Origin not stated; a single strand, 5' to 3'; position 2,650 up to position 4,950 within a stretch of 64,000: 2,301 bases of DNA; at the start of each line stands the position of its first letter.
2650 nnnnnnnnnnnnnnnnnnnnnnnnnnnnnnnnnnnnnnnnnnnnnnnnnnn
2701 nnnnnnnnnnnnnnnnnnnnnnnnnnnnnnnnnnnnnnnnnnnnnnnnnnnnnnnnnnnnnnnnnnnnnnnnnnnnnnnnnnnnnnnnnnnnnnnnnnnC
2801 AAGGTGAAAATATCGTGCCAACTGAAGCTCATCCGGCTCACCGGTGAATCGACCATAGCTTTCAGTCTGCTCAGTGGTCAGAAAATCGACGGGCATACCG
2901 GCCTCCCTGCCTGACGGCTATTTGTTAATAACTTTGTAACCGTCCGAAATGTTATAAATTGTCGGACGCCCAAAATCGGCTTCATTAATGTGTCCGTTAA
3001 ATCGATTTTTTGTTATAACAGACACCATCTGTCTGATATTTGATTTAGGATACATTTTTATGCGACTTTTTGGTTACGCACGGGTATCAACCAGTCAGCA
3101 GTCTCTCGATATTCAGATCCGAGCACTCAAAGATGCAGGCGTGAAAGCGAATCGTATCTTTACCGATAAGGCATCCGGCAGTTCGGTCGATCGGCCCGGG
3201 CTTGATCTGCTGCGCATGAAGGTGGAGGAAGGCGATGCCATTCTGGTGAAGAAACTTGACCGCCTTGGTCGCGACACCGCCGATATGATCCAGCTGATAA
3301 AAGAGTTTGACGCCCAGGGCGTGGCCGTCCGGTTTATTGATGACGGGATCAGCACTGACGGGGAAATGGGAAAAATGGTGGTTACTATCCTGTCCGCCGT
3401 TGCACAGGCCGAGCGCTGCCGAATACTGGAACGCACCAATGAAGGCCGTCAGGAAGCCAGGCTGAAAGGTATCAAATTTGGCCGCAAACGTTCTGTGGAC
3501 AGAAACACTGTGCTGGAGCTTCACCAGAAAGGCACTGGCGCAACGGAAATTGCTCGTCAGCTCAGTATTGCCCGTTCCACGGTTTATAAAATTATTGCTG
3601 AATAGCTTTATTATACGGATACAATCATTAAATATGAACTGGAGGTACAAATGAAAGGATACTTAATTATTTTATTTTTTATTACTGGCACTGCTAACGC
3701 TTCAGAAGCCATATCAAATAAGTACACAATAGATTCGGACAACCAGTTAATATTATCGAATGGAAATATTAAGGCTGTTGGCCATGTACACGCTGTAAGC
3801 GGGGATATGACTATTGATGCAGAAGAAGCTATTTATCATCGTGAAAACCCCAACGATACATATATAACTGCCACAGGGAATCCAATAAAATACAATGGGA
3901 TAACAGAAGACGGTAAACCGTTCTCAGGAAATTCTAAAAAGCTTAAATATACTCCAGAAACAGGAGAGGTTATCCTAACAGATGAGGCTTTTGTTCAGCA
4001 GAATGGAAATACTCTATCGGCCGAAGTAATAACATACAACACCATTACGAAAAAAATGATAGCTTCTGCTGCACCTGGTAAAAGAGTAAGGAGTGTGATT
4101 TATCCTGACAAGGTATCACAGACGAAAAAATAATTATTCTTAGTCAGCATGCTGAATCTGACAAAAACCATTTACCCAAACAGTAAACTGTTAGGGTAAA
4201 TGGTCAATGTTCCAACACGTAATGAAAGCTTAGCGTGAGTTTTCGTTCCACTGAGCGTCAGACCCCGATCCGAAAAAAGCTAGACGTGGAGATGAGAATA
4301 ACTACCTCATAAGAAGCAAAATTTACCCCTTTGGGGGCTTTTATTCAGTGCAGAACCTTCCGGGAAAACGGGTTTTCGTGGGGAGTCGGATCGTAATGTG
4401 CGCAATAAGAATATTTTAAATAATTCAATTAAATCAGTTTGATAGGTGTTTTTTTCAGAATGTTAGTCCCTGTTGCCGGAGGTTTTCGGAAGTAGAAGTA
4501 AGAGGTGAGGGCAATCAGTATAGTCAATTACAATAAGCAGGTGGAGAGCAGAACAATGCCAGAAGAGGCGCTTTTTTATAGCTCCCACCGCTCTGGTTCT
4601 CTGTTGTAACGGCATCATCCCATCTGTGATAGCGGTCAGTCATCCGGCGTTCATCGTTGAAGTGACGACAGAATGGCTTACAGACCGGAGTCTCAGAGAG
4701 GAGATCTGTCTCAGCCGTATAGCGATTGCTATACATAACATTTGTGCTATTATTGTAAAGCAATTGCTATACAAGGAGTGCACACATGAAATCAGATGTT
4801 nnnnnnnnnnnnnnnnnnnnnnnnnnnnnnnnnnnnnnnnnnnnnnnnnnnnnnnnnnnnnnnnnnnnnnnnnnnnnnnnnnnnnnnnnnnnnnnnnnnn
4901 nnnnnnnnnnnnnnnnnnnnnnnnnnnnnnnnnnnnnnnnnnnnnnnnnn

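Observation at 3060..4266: Tn3-family transposon whose passenger is an LptA-like periplasmic protein instead of bla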

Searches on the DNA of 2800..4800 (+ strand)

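Call 4: search_dna_similar(query=window:2900-4300:+, collection=plasmids, mode=near, max_rows=25)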
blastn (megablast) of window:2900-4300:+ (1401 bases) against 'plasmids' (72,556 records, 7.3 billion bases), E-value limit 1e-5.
The search stops at 5000 records and this limit was reached: more records match than are counted here, and every count below describes the 5000 best-scoring records only.
Records with a match: at least 5000; places in all: 10316; records where one place covers at least 80% of the query: 4.
Best place of each record, by identity: >=99% 2; 95-99% 759; 90-95% 163; 80-90% 3994; 60-80% 82.
By first word of the organism name: Klebsiella 2052; Escherichia 1619; Salmonella 385; Enterobacter 297; Citrobacter 225; Shigella 97; Yersinia 83; Serratia 32; Aeromonas 28; Raoultella 24; and 25 more.
By predicted mobility (MOB-suite, as given by PLSDB): conjugative 3442; mobilizable 950; non-mobilizable 608.
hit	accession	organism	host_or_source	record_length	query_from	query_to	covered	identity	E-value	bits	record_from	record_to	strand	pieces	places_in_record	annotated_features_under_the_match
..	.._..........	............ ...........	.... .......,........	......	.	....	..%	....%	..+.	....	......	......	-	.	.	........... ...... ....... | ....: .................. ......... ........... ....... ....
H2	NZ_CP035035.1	Pantoea ananatis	tissue sample,sugarcane root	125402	1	1367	98%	91.8%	0e+0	1899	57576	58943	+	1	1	recombinase family protein | lptA: lipopolysaccharide transport periplasmic protein LptA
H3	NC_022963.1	Erwinia piriflorinigrans CFBP 5888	-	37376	1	1284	92%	84.4%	0e+0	1236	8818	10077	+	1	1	lptA: lipopolysaccharide transport periplasmic protein LptA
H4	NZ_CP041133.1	Serratia marcescens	Homo sapiens,blood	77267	1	1236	88%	81.4%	0e+0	1000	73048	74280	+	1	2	recombinase family protein | lptA: lipopolysaccharide transport periplasmic protein LptA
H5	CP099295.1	Escherichia coli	culture,Pooled sediment sample ...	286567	1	1384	54%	84.1%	0e+0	726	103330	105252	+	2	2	broad-spectrum class A beta-lactamase TEM-1 | blaTEM-1: broad-spectrum class A beta-lactamase TEM-1 | recombinase family protein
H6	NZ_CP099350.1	Escherichia fergusonii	culture,Pooled sediment sample ...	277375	1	1384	54%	84.1%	0e+0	726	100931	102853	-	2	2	broad-spectrum class A beta-lactamase TEM-1 | blaTEM-1: broad-spectrum class A beta-lactamase TEM-1 | recombinase family protein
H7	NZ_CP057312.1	Escherichia fergusonii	culture,Pooled pig faecal samples ...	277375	1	1384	54%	84.1%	0e+0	726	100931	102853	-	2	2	broad-spectrum class A beta-lactamase TEM-1 | blaTEM-1: broad-spectrum class A beta-lactamase TEM-1 | recombinase family protein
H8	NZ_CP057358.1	Escherichia fergusonii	culture,Pooled pig faecal samples ...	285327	1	1384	54%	84.1%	0e+0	726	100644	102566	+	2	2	broad-spectrum class A beta-lactamase TEM-1 | blaTEM-1: broad-spectrum class A beta-lactamase TEM-1 | recombinase family protein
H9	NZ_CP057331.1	Klebsiella oxytoca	culture,Pooled pig faecal samples ...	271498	1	1384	54%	84.1%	0e+0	726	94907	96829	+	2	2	broad-spectrum class A beta-lactamase TEM-1 | blaTEM-1: broad-spectrum class A beta-lactamase TEM-1 | recombinase family protein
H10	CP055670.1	Escherichia coli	culture,Pooled pig faecal samples ...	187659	1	1384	54%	84.1%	0e+0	726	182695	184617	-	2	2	class A broad-spectrum beta-lactamase TEM-1 | blaTEM-1: broad-spectrum class A beta-lactamase TEM-1 | recombinase family protein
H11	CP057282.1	Escherichia coli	culture,Pooled pig faecal samples ...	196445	1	1384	54%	84.1%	0e+0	726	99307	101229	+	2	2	class A broad-spectrum beta-lactamase TEM-1 | blaTEM-1: broad-spectrum class A beta-lactamase TEM-1 | recombinase family protein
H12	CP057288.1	Escherichia coli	culture,Pooled pig faecal samples ...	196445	1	1384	54%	84.1%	0e+0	726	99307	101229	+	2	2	class A broad-spectrum beta-lactamase TEM-1 | blaTEM-1: broad-spectrum class A beta-lactamase TEM-1 | recombinase family protein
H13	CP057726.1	Escherichia coli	culture,Pooled pig faecal samples ...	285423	1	1384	54%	84.1%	0e+0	726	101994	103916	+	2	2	class A broad-spectrum beta-lactamase TEM-1 | blaTEM-1: broad-spectrum class A beta-lactamase TEM-1 | recombinase family protein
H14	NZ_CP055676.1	Escherichia fergusonii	culture,Pooled pig faecal samples ...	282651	1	1384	54%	84.1%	0e+0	726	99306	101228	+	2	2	broad-spectrum class A beta-lactamase TEM-1 | blaTEM-1: broad-spectrum class A beta-lactamase TEM-1 | recombinase family protein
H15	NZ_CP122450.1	Escherichia coli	Bacteria,Human urine sample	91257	1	1384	54%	84.1%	0e+0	726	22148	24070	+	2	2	broad-spectrum class A beta-lactamase TEM-1 | blaTEM-1: broad-spectrum class A beta-lactamase TEM-1 | recombinase family protein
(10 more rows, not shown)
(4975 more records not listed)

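Call 5: get_annotated_region(hit=H1, flank=6000)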
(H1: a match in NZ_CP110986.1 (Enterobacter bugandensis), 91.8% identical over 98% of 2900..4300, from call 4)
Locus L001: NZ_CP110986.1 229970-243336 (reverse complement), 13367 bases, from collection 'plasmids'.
description: Enterobacter bugandensis strain E105227 plasmid pEC105227L, complete sequence
organism: Enterobacter bugandensis (NCBI taxid 881260)
taxonomy: Bacteria; Pseudomonadota; Gammaproteobacteria; Enterobacterales; Enterobacteriaceae; Enterobacter; Enterobacter bugandensis
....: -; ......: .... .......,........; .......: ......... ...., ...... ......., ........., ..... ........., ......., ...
typing (MOB-suite, as given by PLSDB): mobilizable; replicon IncFII,rep_cluster_2183; relaxase MOBF
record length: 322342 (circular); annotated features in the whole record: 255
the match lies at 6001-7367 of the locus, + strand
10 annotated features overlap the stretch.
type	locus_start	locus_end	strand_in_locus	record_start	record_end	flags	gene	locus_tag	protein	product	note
CDS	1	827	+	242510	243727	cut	-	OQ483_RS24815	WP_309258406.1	IS91 family transposase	-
CDS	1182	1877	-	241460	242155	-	-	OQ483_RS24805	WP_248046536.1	replication initiation protein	GO:0006270 - DNA replication initiation [Evidence IEA]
CDS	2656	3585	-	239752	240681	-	-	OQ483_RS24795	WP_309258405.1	Rpn family recombination-promoting nuclease/putative transposase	-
CDS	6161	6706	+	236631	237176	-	-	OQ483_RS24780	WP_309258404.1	recombinase family protein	GO:0006310 - DNA recombination [Evidence IEA]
CDS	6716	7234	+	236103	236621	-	lptA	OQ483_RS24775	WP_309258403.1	lipopolysaccharide transport periplasmic protein LptA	GO:0015920 - lipopolysaccharide transport [Evidence IEA]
CDS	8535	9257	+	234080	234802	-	-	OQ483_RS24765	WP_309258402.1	helix-turn-helix domain-containing protein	-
CDS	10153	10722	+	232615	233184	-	-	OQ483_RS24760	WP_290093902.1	hypothetical protein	-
CDS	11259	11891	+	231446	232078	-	-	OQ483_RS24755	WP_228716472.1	hypothetical protein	-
CDS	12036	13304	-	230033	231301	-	-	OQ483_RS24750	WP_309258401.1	hypothetical protein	-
CDS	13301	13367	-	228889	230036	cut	-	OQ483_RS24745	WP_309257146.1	IS3 family transposase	-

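Call 6: get_annotated_region(hit=H2, flank=6000)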
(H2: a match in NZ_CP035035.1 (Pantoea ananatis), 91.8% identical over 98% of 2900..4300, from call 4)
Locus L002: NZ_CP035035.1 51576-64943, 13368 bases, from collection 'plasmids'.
description: Pantoea ananatis strain NN08200 plasmid unnamed1, complete sequence
organism: Pantoea ananatis (NCBI taxid 553)
taxonomy: Bacteria; Pseudomonadota; Gammaproteobacteria; Enterobacterales; Erwiniaceae; Pantoea; Pantoea ananatis
host: -; source: tissue sample,sugarcane root; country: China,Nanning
typing (MOB-suite, as given by PLSDB): conjugative; replicon IncFII; relaxase MOBP; mating-pair formation MPF_I
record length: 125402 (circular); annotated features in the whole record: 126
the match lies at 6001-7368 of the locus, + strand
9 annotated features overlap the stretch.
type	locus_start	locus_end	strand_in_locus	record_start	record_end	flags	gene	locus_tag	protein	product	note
CDS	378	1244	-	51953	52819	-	-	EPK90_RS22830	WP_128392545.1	MBL fold metallo-hydrolase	-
CDS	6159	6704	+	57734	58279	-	-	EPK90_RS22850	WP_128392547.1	recombinase family protein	GO:0006310 - DNA recombination [Evidence IEA]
CDS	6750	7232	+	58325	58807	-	lptA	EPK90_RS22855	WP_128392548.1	lipopolysaccharide transport periplasmic protein LptA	GO:0015920 - lipopolysaccharide transport [Evidence IEA]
CDS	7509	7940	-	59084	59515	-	-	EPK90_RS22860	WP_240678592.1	hypothetical protein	-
CDS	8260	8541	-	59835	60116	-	-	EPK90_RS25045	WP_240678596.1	hypothetical protein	-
CDS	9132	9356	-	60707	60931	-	-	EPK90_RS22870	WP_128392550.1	KTSC domain-containing protein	-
CDS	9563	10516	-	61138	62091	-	-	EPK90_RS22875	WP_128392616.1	LysR family transcriptional regulator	GO:0006355 - regulation of DNA-templated transcription [Evidence IEA]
CDS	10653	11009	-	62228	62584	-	-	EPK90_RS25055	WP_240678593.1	hypothetical protein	-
CDS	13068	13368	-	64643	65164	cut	-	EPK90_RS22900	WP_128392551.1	hypothetical protein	-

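Call 7: get_annotated_region(hit=H3, flank=6000)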
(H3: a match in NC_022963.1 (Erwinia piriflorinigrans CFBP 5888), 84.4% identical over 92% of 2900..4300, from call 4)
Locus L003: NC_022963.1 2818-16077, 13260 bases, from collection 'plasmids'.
description: Erwinia piriflorinigrans CFBP 5888 plasmid pEPIR37, complete sequence
organism: Erwinia piriflorinigrans CFBP 5888 (NCBI taxid 1161919)
taxonomy: Bacteria; Pseudomonadota; Gammaproteobacteria; Enterobacterales; Erwiniaceae; Erwinia; Erwinia piriflorinigrans; Erwinia piriflorinigrans CFBP 5888
host: -; source: -; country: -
typing (MOB-suite, as given by PLSDB): non-mobilizable
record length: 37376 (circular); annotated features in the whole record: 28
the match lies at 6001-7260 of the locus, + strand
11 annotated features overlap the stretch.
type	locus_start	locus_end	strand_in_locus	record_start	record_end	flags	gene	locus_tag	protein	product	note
CDS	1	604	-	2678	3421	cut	repE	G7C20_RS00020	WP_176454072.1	replication initiation protein RepE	-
CDS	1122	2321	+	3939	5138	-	-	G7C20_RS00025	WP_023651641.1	AAA family ATPase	-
CDS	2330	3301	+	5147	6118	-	-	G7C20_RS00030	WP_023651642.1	ParB family protein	-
CDS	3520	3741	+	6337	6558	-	-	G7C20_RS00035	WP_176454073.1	hypothetical protein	-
CDS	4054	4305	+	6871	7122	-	-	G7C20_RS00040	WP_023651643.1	stability protein StbD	-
CDS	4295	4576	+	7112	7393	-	-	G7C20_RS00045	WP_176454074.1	type II toxin-antitoxin system RelE/ParE family toxin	GO:0030541 - plasmid partitioning [Evidence IEA]; GO:0051290 - protein heterotetramerization [Evidence IEA]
CDS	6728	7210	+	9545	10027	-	lptA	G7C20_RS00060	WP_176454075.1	lipopolysaccharide transport periplasmic protein LptA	GO:0015920 - lipopolysaccharide transport [Evidence IEA]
CDS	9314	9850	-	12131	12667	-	msrA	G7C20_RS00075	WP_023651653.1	peptide-methionine (S)-S-oxide reductase MsrA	GO:0030091 - protein repair [Evidence IEA]; GO:0006979 - response to oxidative stress [Evidence IEA]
CDS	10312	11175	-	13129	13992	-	-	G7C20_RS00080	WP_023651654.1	LysR family transcriptional regulator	-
CDS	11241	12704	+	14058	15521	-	-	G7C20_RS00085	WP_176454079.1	NAD-dependent succinate-semialdehyde dehydrogenase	-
CDS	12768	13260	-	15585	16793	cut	-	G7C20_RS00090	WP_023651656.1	diguanylate phosphodiesterase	-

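Call 8: get_annotated_region(hit=H4, flank=6000)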
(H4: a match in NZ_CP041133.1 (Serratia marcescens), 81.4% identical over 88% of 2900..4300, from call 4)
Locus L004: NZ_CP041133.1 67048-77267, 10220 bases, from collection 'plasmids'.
description: Serratia marcescens strain WVU-009 plasmid pWVU-009, complete sequence
organism: Serratia marcescens (NCBI taxid 615)
taxonomy: Bacteria; Pseudomonadota; Gammaproteobacteria; Enterobacterales; Yersiniaceae; Serratia; Serratia marcescens
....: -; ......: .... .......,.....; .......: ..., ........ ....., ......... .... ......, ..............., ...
typing (MOB-suite, as given by PLSDB): conjugative; replicon IncI1; relaxase MOBF; mating-pair formation MPF_F
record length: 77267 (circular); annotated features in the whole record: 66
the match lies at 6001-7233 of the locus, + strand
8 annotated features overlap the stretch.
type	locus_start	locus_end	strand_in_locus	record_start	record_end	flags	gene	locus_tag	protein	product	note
CDS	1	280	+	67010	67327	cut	-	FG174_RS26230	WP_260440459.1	hypothetical protein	-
CDS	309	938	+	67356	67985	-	-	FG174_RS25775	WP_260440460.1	hypothetical protein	-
CDS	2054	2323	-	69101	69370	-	-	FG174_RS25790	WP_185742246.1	hypothetical protein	-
CDS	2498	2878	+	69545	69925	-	-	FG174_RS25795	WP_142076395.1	DUF4354 family protein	-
CDS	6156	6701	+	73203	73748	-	-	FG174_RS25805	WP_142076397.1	recombinase family protein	GO:0006310 - DNA recombination [Evidence IEA]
CDS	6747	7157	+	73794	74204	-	lptA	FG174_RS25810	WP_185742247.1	lipopolysaccharide transport periplasmic protein LptA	GO:0015920 - lipopolysaccharide transport [Evidence IEA]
CDS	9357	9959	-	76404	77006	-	-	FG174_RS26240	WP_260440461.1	autotransporter-associated beta strand repeat-containing protein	-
CDS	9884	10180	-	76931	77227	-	-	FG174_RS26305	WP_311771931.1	S8 family serine peptidase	GO:0006508 - proteolysis [Evidence IEA]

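Call 10: search_dna_similar(query=window:3606-4228:+, collection=plasmids, mode=distant, max_rows=40)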
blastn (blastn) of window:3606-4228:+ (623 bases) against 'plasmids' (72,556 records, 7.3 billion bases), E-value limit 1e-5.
Records with a match: 12; places in all: 12; records where one place covers at least 80% of the query: 4.
Best place of each record, by identity: 90-95% 2; 80-90% 3; 60-80% 7.
By first word of the organism name: Escherichia 7; Serratia 2; Enterobacter 1; Pantoea 1; Erwinia 1.
By predicted mobility (MOB-suite, as given by PLSDB): conjugative 9; mobilizable 2; non-mobilizable 1.
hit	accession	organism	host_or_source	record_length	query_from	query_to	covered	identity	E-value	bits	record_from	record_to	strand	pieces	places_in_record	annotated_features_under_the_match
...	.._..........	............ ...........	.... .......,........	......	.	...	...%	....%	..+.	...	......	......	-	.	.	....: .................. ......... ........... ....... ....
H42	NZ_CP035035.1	Pantoea ananatis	tissue sample,sugarcane root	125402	1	623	100%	93.5%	0e+0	943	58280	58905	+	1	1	lptA: lipopolysaccharide transport periplasmic protein LptA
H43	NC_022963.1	Erwinia piriflorinigrans CFBP 5888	-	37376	2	592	95%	86.8%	0e+0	715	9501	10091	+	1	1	lptA: lipopolysaccharide transport periplasmic protein LptA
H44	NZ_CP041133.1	Serratia marcescens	Homo sapiens,blood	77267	7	530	84%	83.5%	4e-155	554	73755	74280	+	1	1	lptA: lipopolysaccharide transport periplasmic protein LptA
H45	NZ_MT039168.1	Serratia marcescens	-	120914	352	530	29%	84.9%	1e-48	202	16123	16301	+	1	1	hypothetical protein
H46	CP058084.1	Escherichia coli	culture,Pooled sheep faecal samples ...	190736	114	289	28%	70.5%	2e-13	84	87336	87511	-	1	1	hypothetical protein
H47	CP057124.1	Escherichia coli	culture,Pooled cattle faecal samples ...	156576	114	289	28%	70.5%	2e-13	84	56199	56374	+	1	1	hypothetical protein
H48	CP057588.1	Escherichia coli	culture,Pooled cattle faecal samples ...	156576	114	289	28%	70.5%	2e-13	84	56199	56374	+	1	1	hypothetical protein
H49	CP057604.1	Escherichia coli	culture,Pooled cattle faecal samples ...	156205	114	289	28%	70.5%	2e-13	84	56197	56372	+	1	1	hypothetical protein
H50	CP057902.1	Escherichia coli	culture,Pooled sheep faecal samples ...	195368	114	289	28%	70.5%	2e-13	84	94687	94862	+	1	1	hypothetical protein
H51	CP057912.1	Escherichia coli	culture,Pooled sheep faecal samples ...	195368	114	289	28%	70.5%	2e-13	84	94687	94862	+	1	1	hypothetical protein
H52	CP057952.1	Escherichia coli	culture,Pooled cattle faecal samples ...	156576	114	289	28%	70.5%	2e-13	84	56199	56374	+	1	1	hypothetical protein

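Call 86: search_rna_families(source=window, start=2800, end=4800, threshold=evalue, max_evalue=1)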
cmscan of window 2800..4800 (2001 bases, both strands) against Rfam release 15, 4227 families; matches with E-value up to 1: 4.
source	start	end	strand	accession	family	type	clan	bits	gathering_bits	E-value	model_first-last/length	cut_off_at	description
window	3011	3032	-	RF01114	TMV_UPD-PK1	Cis-reg;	-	22.5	33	0.14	1-22/22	no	Pseudoknot of upstream pseudoknot domain (UPD) of the 3'UTR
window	4131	4224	-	RF02841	Ref70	Gene; sRNA;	-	21.6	115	0.94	1-122/122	no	Enterococcus sRNA 70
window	4715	4778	+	RF03474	mir-4766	Gene; miRNA;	-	21.3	72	0.49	1-56/56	no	mir-4766 microRNA precursor family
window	3281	3360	+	RF01133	sR3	Gene; snRNA; snoRNA; CD-box;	-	16.6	41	0.24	1-55/55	no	Small nucleolar RNA sR3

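Call 90: search_dna_similar(query=window:3606-4228:+, collection=ecoli_genomes, mode=distant, max_rows=15)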
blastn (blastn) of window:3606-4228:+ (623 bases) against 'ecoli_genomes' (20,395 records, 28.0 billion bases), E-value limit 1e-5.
Records with a match: 5; places in all: 5; records where one place covers at least 80% of the query: 5.
Genomes with a match: 4 of 5426; with a place that covers at least 80% of the query: 4. Places per genome that has any: lowest 1, median 1, highest 2. On chromosomes: 4 places; on plasmids: 1.
Best place of each record, by identity: 80-90% 5.
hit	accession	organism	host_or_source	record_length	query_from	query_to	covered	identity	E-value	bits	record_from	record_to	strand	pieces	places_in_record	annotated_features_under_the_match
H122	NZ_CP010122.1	Escherichia coli strain C5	cow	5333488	13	572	90%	88.3%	0e+0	713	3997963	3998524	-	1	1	lptA: lipopolysaccharide transport periplasmic protein LptA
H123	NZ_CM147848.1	Escherichia coli strain 52F4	Calf of Bos taurus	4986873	13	572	90%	88.3%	0e+0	713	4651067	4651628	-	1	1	lptA: lipopolysaccharide transport periplasmic protein LptA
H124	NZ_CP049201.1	Escherichia coli strain PapRG-04-4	Papio papio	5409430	13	572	90%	87.9%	0e+0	704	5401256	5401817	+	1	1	lptA: lipopolysaccharide transport periplasmic protein LptA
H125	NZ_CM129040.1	Escherichia coli strain 401651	Homo sapiens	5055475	37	601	91%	85.2%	2e-179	637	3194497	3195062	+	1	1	lptA: lipopolysaccharide transport periplasmic protein LptA | hypothetical protein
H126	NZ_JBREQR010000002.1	Escherichia coli strain 401651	Homo sapiens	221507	19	529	82%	85.9%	1e-167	598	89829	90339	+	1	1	lptA: lipopolysaccharide transport periplasmic protein LptA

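Call 91: get_annotated_region(hit=H122, flank=7000)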
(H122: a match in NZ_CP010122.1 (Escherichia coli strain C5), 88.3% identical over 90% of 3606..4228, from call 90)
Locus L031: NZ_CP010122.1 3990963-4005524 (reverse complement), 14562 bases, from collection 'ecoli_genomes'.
description: Escherichia coli strain C5 chromosome, complete genome
organism: Escherichia coli strain C5 (NCBI taxid 562)
replicon: chromosome; assembly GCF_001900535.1
host: cow; source: -; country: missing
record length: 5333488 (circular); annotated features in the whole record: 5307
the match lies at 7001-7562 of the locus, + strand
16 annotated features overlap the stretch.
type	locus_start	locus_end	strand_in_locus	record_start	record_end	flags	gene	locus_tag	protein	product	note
CDS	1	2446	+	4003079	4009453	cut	-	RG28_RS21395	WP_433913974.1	hemagglutinin repeat-containing protein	-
CDS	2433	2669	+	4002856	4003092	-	-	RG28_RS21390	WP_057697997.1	hypothetical protein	-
CDS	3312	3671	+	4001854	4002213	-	-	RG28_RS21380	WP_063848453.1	DUF596 domain-containing protein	-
CDS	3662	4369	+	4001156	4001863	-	-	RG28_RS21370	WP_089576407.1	polymorphic toxin type 25 domain-containing protein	-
CDS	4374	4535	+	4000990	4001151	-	-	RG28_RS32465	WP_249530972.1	hypothetical protein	-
CDS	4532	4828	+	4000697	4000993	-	-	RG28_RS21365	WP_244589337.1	hypothetical protein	-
CDS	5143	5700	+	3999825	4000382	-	-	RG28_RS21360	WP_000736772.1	Ail/Lom family outer membrane beta-barrel protein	-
CDS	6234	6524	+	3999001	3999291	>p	-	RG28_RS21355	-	transposase domain-containing protein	incomplete; partial in the middle of a contig; missing N-terminus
CDS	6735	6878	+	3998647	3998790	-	-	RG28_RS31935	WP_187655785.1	hypothetical protein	-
CDS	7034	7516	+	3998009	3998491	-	lptA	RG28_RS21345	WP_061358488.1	lipopolysaccharide transport periplasmic protein LptA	-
CDS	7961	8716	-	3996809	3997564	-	istB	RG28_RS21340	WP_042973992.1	IS21-like element ISSso4 family helper ATPase IstB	-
CDS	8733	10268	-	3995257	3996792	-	istA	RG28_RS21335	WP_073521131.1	IS21 family transposase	-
CDS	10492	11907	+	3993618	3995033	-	-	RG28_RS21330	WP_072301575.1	IS4 family transposase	-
CDS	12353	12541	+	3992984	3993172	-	-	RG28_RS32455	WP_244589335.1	ion channel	-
CDS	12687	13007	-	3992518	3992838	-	-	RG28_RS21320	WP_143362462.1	hypothetical protein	-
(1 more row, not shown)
